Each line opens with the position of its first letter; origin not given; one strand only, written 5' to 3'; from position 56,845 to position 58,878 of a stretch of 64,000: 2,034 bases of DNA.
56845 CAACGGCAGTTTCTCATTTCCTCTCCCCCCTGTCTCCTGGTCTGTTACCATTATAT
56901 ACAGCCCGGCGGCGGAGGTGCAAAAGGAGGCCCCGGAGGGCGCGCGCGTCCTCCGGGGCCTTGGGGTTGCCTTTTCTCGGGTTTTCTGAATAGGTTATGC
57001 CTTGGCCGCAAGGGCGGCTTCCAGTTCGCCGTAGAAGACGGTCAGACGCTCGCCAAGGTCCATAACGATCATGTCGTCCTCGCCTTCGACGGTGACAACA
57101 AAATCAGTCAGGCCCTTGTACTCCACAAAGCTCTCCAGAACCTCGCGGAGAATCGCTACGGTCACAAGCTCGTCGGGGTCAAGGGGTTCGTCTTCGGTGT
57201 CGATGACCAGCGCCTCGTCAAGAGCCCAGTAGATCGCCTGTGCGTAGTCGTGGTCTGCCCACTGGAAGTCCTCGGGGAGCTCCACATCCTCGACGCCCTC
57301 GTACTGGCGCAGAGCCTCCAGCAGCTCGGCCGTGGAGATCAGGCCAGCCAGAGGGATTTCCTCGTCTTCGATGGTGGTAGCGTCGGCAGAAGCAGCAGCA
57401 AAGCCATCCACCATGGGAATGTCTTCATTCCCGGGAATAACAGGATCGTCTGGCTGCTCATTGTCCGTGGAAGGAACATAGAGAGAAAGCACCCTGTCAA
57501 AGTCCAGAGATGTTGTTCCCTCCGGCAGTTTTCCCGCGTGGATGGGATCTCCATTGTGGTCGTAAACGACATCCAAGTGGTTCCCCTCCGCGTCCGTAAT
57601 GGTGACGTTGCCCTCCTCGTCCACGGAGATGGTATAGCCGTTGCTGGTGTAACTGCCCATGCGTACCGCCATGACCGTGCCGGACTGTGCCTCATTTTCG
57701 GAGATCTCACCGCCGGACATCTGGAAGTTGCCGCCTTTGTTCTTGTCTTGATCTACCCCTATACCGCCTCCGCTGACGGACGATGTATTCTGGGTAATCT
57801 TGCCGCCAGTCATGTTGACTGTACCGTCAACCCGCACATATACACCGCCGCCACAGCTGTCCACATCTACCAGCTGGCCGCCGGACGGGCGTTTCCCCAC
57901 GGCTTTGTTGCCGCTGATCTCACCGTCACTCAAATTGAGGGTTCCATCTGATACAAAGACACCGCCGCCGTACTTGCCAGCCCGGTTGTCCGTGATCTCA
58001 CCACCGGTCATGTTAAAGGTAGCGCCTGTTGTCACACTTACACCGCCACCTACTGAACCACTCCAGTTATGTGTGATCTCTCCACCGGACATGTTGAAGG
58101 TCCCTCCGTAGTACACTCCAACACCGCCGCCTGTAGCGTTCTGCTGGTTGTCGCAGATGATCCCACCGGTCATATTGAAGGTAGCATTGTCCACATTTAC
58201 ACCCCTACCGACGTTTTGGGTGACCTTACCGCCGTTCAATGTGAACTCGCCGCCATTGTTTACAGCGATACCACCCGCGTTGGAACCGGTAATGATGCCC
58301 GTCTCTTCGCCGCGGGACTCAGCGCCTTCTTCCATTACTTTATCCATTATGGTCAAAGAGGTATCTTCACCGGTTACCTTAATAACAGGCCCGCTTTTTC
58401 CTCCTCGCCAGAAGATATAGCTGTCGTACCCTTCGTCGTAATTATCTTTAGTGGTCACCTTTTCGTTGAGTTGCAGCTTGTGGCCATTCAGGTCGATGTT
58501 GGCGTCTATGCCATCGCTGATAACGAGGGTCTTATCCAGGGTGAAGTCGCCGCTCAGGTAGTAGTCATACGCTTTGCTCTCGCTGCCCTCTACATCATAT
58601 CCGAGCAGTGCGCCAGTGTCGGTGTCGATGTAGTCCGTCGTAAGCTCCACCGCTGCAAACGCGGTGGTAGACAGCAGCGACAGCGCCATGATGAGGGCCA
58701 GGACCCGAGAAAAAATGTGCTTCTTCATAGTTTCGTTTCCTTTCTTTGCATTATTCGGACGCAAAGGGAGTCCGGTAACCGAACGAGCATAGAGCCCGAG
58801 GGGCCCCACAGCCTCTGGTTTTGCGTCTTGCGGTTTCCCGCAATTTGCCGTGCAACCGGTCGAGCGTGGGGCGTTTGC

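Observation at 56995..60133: Candidate phase-variable, c-di-GMP-gated surface-protein locus: recombinase, invertible promoter cassette, tandem riboswitch and beta-helix adhesin-like gene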

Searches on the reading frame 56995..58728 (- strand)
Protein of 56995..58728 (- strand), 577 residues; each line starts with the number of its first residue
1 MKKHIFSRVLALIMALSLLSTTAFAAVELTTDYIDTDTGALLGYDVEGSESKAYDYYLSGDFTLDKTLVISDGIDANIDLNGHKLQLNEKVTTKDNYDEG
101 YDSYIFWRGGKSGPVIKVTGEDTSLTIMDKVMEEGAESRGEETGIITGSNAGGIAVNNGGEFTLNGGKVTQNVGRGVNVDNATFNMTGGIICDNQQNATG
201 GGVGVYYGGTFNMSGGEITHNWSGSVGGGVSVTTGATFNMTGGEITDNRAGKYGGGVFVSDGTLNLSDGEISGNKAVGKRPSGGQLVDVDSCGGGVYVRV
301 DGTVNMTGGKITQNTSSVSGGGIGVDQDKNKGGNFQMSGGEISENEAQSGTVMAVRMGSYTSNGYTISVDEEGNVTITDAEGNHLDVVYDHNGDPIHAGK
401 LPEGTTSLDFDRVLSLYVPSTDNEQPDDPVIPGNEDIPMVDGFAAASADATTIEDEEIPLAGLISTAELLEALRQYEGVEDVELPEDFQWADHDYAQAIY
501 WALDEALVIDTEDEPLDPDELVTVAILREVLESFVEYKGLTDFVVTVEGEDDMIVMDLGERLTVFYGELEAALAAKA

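Call 7: search_protein_families(library=pfam, proteins=[window:56995-58728:-], max_evalue=0.01)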
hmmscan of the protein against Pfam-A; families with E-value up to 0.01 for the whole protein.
window:56995-58728:- (577 aa): 0 families

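Call 29: search_protein_families(library=ncbifam, proteins=[window:56995-58728:-], max_evalue=0.1)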
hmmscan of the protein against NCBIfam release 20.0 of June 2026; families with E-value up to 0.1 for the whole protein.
window:56995-58728:- (577 aa): 1 family
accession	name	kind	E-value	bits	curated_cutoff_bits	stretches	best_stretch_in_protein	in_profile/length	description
NF033073.1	LPXTG_double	subfamily_domain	0.0065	16.4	48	1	435-466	6-36/66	doubled motif LPXTG anchor domain-containing protein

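Call 30: find_homologous_proteins(query=window:56995-58728:-)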
Query window:56995-58728:- (577 aa): 322 proteins with E <= 0.001 among 8000 candidates; the best 120 are listed.
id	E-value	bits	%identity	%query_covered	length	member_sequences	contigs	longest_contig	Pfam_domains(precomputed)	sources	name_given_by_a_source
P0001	0.0e+0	1197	95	98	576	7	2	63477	-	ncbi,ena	-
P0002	1.7e-264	897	95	56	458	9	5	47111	-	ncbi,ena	-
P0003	7.9e-217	740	67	73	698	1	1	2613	-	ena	-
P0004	1.5e-188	646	60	98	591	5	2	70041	-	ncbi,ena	-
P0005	1.0e-181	624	58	98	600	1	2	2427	-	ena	-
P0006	1.6e-176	607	55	99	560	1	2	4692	-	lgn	-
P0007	1.1e-160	554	70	51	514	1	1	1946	-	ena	-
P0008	1.4e-106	376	43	100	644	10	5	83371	-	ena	-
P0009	2.0e-104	369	41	100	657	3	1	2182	PF13229.13,PF05048.20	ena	-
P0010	2.2e-93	332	42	98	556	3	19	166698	-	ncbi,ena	-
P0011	1.1e-91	327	40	100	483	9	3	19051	-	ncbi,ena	-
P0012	9.9e-87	310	59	25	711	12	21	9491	-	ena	-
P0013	4.2e-79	285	39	98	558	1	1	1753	-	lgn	-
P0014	2.1e-76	276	37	99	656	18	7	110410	PF09479.17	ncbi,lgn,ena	-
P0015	7.0e-76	274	35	65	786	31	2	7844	PF09479.17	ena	-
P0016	1.0e-75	274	35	74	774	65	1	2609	PF13229.13,PF09479.17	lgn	-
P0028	2.5e-56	210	37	100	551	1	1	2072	PF13229.13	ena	-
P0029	2.4e-52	197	38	75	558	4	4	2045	PF13229.13,PF05048.20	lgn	-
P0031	9.8e-52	195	35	62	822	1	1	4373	PF13229.13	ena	-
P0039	1.6e-41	161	33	100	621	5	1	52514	PF02415.24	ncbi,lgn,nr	ncbi:MAG: hypothetical protein HDT16_08315 [Oscillibacter sp.]|nr:hypothetical protein [Oscillibacte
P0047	1.0e-32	132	31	37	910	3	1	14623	PF13229.13,PF02415.24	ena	-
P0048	1.0e-31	129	42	34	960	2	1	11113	PF13229.13,PF09479.17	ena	-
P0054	7.4e-29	119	40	34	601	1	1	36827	PF02415.24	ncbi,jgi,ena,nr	ncbi:MAG: hypothetical protein FWE54_04330 [Methanimicrococcus sp.]|nr:hypothetical protein [Methani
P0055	7.9e-29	119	40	35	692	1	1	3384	PF13229.13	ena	-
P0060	2.8e-27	114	35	45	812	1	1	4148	PF13229.13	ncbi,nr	ncbi:MAG: hypothetical protein LUG27_06275, partial [Clostridiales bacterium]|nr:hypothetical protei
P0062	7.9e-27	112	36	38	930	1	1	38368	PF13229.13,PF05048.20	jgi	-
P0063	2.7e-26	111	40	32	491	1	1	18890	PF13229.13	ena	-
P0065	1.4e-25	108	40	36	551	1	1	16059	PF13229.13,PF09479.17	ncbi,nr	ncbi:hypothetical protein FACS189444_1300 [Spirochaetia bacterium]|nr:hypothetical protein FACS18944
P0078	6.5e-22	96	36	33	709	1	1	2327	PF02415.24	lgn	-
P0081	9.9e-22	96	40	32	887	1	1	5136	PF02415.24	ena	-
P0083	4.7e-21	93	38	35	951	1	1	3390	PF13229.13,PF19078.7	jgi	jgi:hypothetical protein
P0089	1.3e-19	89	26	72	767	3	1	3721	PF13229.13,PF00395.26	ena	-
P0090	1.9e-19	88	34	53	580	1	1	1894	PF13229.13,PF05048.20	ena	-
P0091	3.3e-19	87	38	39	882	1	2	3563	PF13229.13,PF09479.17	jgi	-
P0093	3.7e-19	87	39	34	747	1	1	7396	PF13229.13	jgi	jgi:hypothetical protein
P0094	9.5e-19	86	38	30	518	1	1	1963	PF13229.13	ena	-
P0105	3.9e-17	80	36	38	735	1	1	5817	PF13229.13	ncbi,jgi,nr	ncbi:MAG: right-handed parallel beta-helix repeat-containing protein [Spirochaetaceae bacterium]|jgi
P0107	6.0e-17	80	29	60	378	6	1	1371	PF02415.24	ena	-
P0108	6.8e-17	80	34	43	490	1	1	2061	PF13229.13,PF05048.20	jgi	jgi:hypothetical protein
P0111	1.0e-16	79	35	25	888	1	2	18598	PF02415.24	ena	-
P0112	1.0e-16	79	33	39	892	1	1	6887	PF13229.13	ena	-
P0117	7.7e-16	76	40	22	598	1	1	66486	PF13229.13,PF02415.24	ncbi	-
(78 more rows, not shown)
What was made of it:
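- On Right-handed parallel beta-helix surface protein (pertactin / Pmp-like): Homologues carry PF13229, PF05048 and PF02415 (call 30).
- Checked: Homologues carry Beta_helix, NosD and Chlam_PMP domains (call 30).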

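Call 31: find_encoding_contigs(protein=P0001, flank=4000, max_places=6)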
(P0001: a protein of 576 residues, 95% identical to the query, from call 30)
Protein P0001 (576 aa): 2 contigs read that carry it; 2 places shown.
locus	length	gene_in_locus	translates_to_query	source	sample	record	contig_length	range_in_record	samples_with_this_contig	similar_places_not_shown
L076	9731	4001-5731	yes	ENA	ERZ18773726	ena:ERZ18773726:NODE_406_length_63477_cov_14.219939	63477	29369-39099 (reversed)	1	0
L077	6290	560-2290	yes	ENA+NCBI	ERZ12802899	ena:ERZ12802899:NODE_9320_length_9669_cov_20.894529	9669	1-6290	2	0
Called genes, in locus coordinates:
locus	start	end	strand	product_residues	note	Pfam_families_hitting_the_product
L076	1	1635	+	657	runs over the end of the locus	PF00069:Pkinase, PF03109:ABC1 (faint), PF07714:PK_Tyr_Ser-Thr, PF03793:PASTA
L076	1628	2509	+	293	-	PF16745:RsgA_N, PF03193:RsgA_GTPase, PF01926:MMR_HSR1 (weak)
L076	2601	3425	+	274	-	PF02899:Phage_int_SAM_1, PF00589:Phage_integrase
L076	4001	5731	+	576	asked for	-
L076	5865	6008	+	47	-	-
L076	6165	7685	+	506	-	PF12673:SipL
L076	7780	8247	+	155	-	PF13302:Acetyltransf_3 (weak), PF00583:Acetyltransf_1, PF13508:Acetyltransf_7 (weak)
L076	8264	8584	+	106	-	PF09860:DUF2087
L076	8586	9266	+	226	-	PF01872:RibD_C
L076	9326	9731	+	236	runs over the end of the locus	PF00072:Response_reg, PF04397:LytTR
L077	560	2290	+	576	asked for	-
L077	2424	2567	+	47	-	-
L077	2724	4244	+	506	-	PF12673:SipL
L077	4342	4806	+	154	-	PF13302:Acetyltransf_3 (weak), PF00583:Acetyltransf_1, PF13508:Acetyltransf_7 (weak)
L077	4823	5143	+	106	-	PF09860:DUF2087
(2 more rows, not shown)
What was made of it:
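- L076 has different neighbours to the left of the recombinase (call 31).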

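Call 32: find_encoding_contigs(protein=P0004, flank=4000, max_places=6)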
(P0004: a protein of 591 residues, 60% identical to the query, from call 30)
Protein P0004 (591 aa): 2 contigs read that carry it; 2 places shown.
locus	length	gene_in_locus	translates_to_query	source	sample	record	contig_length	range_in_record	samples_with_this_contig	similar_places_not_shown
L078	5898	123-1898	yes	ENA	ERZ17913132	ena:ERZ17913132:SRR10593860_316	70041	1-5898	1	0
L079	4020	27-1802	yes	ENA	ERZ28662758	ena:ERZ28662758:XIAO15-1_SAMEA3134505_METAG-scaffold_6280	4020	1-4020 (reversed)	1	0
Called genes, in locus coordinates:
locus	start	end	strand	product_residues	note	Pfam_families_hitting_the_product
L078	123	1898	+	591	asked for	-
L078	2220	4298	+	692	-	PF01368:DHH, PF02272:DHHA1, PF17768:RecJ_OB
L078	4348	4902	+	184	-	PF13302:Acetyltransf_3, PF13420:Acetyltransf_4 (weak), PF00583:Acetyltransf_1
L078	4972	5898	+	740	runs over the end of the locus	PF13328:HD_4, PF01966:HD, PF04607:RelA_SpoT, PF02824:TGS, PF19296:RelA_AH, PF28438:RelA_RIS, PF01842:ACT, PF13291:ACT_4, +1 more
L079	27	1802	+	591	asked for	-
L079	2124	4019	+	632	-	?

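Call 33: find_encoding_contigs(protein=P0008, flank=4000, max_places=6)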
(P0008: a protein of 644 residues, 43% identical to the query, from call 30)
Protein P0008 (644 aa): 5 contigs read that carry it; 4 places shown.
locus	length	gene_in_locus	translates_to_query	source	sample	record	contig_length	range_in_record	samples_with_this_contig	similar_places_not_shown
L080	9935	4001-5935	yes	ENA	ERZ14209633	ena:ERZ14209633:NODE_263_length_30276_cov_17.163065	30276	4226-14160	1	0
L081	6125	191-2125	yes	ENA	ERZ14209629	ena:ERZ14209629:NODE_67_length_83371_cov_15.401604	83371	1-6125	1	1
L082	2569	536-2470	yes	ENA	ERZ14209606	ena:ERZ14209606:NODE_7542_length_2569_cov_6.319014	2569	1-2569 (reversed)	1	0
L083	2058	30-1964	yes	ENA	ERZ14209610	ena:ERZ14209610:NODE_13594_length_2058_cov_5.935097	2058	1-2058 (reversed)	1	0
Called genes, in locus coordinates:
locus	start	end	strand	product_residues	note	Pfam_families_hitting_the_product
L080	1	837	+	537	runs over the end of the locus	PF28550:DUF8436, PF01266:DAO (faint), PF21688:FAD-depend_C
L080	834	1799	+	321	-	PF02826:2-Hacid_dh_C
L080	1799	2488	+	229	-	PF09929:DUF2161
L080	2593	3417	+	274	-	PF02899:Phage_int_SAM_1, PF13495:Phage_int_SAM_4 (faint), PF00589:Phage_integrase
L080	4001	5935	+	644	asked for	-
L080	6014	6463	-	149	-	-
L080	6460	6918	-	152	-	PF04397:LytTR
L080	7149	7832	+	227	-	PF07238:PilZ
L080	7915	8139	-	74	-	-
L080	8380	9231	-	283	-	PF00288:GHMP_kinases_N, PF08544:GHMP_kinases_C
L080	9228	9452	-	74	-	PF12844:HTH_19 (weak), PF13560:HTH_31, PF01381:HTH_3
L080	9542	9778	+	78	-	-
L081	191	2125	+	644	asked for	-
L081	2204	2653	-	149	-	-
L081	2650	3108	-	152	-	PF04397:LytTR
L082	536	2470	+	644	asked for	-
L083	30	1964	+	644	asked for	-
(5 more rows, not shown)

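Call 54: search_solved_structures(query=A1, max_evalue=1)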
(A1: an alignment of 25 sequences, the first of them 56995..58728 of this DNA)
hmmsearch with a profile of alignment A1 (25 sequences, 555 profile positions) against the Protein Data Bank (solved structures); distinct sequences matched with E-value up to 1: 11.
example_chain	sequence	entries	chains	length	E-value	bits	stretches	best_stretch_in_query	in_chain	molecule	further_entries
7w5z_U2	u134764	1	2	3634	1.4e-08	37.6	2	147-327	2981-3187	Transmembrane protein, putative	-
9cdu_A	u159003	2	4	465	5.5e-07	32.3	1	35-319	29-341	Rhombotarget A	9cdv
1dab_A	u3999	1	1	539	0.0018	20.7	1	132-186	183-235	P.69 PERTACTIN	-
7o0y_A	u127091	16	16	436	0.012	18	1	171-256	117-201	Probable ABC transporter binding protein NosD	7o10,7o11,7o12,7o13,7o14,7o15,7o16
2iou_G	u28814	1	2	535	0.017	17.5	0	156-282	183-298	Pertactin Extracellular Domain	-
7akv_G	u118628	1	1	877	0.019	17.3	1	80-287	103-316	Vag8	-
3rkl_A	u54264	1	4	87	0.025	17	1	436-491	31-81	STIV-A81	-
3tm8_A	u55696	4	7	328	0.15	14.4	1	330-464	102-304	Uncharacterized protein | Uncharacterized protein Bd1817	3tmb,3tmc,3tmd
7c7d_A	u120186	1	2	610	0.36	13.1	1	140-283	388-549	alpha-1,3-glucanase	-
1ggp_B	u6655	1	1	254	0.6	12.4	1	217-370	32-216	PROTEIN (LECTIN 1 B CHAIN)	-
9hcj_H0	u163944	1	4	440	0.9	11.8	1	177-305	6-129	Nuclear pore complex protein nup54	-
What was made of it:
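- On Right-handed parallel beta-helix surface protein (pertactin / Pmp-like): The PDB profile search hits Rhombotarget A (5.5e-7), pertactin (1.8e-3) and NosD (call 54).
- Checked: A profile search of the PDB hits Rhombotarget A, pertactin and NosD (call 54).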
